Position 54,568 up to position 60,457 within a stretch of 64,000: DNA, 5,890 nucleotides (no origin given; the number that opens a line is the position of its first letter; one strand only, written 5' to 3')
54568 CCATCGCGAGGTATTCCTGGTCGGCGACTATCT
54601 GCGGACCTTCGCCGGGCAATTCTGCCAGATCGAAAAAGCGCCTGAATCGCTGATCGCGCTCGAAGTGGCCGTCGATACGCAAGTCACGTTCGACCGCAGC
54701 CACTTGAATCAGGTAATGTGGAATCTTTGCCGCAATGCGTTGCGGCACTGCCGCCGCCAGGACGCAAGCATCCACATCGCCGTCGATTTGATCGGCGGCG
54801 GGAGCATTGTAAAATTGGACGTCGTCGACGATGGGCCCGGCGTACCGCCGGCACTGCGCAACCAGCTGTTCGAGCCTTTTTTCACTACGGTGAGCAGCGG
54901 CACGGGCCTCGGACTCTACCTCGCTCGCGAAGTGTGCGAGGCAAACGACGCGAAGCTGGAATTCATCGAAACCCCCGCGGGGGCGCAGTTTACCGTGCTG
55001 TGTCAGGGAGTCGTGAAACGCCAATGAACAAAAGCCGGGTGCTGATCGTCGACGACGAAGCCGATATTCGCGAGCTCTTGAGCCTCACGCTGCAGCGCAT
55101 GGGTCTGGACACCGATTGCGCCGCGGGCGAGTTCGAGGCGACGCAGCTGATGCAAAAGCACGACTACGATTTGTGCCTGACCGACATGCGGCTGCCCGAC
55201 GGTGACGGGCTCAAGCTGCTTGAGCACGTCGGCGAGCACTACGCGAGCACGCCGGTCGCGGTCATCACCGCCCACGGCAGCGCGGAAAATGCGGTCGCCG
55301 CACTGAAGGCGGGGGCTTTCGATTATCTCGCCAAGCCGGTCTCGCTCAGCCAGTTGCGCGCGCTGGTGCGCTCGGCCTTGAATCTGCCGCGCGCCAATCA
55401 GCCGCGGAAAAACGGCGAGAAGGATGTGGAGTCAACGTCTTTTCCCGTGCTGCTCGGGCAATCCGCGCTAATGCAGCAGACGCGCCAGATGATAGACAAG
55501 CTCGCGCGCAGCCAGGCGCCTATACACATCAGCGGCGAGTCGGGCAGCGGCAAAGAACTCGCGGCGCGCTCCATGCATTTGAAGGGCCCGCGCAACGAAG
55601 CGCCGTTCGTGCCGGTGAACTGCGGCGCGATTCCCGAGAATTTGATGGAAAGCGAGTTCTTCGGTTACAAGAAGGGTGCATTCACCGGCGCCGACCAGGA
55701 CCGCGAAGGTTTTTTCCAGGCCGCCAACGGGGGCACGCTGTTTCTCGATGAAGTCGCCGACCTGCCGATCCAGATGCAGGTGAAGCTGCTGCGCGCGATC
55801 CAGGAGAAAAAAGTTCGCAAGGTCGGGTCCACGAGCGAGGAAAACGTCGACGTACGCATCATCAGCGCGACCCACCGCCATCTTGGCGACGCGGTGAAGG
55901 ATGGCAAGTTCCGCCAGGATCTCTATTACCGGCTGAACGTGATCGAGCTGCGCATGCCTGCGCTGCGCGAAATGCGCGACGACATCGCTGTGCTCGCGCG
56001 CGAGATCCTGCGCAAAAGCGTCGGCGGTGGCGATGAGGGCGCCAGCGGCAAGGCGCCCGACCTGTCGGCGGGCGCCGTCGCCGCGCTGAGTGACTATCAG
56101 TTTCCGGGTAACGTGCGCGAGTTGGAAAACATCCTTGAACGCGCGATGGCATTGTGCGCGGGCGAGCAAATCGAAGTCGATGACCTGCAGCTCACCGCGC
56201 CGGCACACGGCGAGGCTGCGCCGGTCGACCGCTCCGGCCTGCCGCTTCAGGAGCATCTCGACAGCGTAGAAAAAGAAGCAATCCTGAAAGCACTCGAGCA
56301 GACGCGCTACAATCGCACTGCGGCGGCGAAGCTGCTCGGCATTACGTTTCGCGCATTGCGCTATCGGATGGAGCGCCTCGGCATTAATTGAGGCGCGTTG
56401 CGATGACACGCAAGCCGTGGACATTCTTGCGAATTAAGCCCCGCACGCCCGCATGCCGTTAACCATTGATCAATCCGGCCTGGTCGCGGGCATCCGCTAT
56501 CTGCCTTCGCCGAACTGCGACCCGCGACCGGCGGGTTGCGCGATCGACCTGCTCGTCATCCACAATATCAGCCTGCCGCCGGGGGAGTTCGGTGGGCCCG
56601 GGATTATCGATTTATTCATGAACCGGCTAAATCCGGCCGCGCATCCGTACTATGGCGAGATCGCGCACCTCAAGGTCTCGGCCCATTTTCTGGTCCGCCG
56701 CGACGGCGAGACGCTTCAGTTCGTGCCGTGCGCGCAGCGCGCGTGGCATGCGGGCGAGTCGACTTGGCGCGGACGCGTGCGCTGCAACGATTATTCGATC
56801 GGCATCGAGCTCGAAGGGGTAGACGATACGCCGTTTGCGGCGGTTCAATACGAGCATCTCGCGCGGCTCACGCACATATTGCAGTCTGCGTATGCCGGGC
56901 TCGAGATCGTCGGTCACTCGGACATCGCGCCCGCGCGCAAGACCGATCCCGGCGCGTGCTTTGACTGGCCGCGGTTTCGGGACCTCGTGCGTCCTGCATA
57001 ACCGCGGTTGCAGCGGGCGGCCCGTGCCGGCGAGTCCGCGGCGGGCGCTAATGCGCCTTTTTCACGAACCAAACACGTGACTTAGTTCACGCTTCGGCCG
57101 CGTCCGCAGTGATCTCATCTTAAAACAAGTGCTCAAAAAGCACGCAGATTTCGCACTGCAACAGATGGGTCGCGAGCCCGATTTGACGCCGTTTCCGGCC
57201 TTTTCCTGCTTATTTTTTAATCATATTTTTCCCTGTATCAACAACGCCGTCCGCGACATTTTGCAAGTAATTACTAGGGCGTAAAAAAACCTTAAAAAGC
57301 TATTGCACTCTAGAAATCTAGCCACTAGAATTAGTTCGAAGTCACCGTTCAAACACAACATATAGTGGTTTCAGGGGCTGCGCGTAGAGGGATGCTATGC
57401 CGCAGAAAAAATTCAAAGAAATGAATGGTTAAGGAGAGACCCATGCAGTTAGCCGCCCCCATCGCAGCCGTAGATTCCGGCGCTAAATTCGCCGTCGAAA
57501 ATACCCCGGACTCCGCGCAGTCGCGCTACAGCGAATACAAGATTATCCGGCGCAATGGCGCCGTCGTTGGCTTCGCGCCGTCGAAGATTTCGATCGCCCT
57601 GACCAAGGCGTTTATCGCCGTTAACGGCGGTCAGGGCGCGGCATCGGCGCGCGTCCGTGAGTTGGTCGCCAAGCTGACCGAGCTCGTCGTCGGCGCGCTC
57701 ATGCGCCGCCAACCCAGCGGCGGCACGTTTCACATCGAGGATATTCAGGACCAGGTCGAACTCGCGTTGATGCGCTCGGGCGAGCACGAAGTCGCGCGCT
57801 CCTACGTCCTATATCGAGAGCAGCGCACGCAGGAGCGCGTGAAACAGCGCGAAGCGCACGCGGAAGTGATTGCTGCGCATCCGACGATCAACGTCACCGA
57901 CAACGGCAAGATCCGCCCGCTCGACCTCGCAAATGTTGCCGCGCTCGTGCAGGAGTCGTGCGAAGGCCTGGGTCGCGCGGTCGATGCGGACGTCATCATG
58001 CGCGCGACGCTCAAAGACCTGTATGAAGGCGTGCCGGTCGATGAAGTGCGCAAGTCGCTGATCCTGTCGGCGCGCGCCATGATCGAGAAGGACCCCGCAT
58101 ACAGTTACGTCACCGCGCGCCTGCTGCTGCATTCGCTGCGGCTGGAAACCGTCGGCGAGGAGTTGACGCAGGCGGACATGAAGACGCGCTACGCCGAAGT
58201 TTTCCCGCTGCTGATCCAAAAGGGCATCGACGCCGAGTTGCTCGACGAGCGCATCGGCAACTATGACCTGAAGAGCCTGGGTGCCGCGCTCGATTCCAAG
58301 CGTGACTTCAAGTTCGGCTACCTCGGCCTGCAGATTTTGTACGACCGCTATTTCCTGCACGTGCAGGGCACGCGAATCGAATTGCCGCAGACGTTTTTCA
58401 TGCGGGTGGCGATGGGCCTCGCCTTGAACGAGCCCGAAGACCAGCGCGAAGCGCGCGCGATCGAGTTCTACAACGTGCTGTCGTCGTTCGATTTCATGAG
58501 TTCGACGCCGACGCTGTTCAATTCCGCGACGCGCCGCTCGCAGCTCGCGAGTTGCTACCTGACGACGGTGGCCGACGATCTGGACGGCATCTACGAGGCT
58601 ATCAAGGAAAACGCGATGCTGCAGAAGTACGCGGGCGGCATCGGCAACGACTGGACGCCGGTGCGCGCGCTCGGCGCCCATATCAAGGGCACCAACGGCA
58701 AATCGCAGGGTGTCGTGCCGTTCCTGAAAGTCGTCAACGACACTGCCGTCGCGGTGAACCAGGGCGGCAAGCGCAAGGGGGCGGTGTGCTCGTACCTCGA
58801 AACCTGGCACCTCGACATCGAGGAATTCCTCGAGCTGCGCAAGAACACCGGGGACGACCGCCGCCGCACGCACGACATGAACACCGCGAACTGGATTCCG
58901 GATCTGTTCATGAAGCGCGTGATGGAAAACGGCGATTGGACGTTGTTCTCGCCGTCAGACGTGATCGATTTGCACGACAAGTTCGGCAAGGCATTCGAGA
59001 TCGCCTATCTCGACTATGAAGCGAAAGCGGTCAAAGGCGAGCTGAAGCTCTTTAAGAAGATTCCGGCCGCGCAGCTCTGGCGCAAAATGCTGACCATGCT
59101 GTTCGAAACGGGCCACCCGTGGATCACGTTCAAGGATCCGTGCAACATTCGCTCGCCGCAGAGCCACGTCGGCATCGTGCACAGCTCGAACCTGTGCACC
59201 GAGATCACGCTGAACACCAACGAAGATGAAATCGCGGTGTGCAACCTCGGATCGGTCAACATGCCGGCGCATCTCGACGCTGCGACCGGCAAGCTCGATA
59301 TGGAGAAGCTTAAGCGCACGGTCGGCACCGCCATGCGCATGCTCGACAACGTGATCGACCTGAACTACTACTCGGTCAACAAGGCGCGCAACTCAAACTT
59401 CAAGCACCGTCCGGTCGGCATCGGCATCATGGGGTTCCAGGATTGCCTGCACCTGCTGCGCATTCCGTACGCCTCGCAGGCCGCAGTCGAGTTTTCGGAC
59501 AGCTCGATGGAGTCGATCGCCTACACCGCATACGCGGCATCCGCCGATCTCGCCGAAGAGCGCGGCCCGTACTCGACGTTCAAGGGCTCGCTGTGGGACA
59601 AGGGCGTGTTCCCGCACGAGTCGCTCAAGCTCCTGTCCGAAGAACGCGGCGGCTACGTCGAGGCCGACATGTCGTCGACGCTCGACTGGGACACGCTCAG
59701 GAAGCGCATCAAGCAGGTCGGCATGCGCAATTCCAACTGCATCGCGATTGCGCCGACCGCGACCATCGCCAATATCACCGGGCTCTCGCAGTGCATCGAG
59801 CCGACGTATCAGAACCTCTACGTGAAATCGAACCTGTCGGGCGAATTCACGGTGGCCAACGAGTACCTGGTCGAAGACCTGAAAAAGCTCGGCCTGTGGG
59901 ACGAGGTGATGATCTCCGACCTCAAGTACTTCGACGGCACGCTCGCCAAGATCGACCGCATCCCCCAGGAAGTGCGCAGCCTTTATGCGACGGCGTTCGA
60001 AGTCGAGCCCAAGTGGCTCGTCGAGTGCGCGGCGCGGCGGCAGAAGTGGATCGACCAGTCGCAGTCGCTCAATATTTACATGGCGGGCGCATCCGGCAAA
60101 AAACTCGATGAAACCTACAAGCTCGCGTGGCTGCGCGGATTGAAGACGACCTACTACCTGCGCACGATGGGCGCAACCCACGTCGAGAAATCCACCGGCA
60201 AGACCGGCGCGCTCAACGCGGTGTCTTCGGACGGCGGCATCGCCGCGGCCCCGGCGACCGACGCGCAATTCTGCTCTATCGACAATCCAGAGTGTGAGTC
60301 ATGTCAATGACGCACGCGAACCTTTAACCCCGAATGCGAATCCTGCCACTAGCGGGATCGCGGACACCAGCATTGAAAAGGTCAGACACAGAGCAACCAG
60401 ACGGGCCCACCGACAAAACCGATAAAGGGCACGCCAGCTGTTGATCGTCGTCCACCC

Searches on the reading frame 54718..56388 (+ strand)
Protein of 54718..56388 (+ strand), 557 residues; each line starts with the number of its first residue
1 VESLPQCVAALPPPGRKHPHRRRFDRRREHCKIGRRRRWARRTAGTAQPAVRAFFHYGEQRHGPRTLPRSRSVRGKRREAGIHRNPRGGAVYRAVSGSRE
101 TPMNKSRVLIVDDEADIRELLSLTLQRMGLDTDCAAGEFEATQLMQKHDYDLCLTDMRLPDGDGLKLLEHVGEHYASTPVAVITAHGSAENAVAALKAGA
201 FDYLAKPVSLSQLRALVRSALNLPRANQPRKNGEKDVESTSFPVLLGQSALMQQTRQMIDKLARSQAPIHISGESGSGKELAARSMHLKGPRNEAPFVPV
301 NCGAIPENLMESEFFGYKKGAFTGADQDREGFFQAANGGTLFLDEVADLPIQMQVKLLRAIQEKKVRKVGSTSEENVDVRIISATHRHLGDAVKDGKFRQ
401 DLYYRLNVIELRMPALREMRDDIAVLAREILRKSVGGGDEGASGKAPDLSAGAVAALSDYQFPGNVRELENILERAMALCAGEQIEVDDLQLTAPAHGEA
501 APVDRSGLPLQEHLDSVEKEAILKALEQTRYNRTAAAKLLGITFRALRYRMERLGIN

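Call 37: search_protein_families(library=pfam, proteins=[window:54718-56388:+], max_evalue=0.00001)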
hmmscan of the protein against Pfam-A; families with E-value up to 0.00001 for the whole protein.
window:54718-56388:+ (557 aa): 5 families
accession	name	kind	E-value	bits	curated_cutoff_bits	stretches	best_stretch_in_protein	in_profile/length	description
PF00158.32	Sigma54_activat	-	1.5e-69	233.4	20.2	1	246-411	2-167/168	Sigma-54 interaction domain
PF00072.30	Response_reg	-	7.2e-29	100.6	30.2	1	108-217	1-110/111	Response regulator receiver domain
PF14532.12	Sigma54_activ_2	-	2.1e-23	83.5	25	1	246-416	1-138/138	Sigma-54 interaction domain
PF25601.1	AAA_lid_14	-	2.2e-18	66.3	27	1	417-496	1-76/87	AAA+ ATPase lid domain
PF02954.25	HTH_8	-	7.7e-14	51.6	22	1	514-553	2-41/42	Bacterial regulatory protein, Fis family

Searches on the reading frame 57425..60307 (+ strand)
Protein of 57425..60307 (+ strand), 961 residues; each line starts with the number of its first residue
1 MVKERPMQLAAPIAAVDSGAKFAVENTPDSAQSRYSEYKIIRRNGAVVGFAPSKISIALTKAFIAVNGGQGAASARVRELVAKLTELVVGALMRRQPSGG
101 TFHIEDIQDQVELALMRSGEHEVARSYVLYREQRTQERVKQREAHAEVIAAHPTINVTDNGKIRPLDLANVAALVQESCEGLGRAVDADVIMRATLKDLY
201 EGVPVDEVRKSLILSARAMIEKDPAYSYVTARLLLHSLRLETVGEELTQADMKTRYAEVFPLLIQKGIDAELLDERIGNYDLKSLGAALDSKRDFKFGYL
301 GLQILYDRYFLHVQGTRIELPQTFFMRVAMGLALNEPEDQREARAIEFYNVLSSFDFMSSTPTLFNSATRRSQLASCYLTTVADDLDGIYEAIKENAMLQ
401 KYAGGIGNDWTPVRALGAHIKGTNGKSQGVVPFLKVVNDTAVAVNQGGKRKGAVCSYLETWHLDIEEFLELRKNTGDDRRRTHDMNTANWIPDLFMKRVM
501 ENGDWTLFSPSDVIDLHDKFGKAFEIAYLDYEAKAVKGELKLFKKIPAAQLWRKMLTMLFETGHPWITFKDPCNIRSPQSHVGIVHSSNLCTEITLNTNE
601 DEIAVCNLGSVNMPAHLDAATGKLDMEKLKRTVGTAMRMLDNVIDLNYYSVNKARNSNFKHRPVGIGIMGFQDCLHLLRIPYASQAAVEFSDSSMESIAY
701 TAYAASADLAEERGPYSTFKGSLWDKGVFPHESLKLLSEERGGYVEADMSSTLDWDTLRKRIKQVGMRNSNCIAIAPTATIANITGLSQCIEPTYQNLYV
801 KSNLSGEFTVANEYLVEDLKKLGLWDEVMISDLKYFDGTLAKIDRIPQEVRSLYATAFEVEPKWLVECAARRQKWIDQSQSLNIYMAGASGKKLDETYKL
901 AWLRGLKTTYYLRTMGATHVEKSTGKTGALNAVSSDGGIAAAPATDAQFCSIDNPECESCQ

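Call 37: search_protein_families(library=pfam, proteins=[window:57425-60307:+], max_evalue=0.00001)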
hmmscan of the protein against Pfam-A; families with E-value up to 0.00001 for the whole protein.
window:57425-60307:+ (961 aa): 3 families
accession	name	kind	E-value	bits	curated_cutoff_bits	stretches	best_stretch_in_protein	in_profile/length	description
PF02867.20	Ribonuc_red_lgC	-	7.3e-189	629.2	23.9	1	375-912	1-523/523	Ribonucleotide reductase, barrel domain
PF00317.26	Ribonuc_red_lgN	-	4.1e-24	84.9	28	1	296-371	2-76/77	Ribonucleotide reductase, all-alpha domain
PF03477.21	ATP-cone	-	2.7e-20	73.1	25.8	1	39-135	2-87/88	ATP cone domain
